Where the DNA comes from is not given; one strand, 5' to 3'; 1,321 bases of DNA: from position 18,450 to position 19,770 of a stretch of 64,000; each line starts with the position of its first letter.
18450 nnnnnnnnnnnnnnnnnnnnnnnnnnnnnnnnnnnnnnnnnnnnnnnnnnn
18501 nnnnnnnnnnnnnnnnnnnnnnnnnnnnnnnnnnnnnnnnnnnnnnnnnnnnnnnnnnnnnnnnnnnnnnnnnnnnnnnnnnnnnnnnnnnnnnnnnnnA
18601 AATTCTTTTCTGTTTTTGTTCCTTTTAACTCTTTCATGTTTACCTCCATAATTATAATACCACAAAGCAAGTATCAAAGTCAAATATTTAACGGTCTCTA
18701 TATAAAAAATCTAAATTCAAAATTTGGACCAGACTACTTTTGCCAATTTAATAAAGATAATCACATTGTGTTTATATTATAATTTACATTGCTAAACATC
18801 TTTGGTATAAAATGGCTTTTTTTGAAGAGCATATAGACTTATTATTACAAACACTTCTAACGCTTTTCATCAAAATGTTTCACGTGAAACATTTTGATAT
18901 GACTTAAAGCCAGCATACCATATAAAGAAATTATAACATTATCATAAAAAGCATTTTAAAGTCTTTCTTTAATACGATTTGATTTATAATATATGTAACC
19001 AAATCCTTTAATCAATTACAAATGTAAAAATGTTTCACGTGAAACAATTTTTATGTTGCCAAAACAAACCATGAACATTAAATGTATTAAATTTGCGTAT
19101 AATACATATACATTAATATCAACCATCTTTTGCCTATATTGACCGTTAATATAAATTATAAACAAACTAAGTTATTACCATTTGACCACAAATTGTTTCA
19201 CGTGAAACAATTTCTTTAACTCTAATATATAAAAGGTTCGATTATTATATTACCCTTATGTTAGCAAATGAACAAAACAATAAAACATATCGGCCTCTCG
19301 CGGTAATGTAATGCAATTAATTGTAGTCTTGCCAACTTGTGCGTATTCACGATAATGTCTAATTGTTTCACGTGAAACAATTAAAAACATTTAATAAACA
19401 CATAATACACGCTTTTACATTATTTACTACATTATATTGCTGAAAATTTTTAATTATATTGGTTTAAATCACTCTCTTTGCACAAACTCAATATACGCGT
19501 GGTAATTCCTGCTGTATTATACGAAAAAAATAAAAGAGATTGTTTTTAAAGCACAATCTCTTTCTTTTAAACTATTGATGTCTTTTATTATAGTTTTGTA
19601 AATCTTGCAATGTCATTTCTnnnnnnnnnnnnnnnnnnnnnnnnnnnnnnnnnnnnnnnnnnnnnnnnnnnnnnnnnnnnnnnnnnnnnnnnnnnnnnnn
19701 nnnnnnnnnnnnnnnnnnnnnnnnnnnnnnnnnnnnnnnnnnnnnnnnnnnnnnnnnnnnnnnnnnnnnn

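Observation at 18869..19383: Array of four perfect parS palindromes at about 160-bp spacing in a 900-bp gene-free stretch next to parAB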

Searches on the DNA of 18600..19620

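Call 41: search_rna_families(source=window, start=18600, end=19620, threshold=evalue, max_evalue=1)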
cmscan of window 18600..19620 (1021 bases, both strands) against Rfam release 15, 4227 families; matches with E-value up to 1: 0.
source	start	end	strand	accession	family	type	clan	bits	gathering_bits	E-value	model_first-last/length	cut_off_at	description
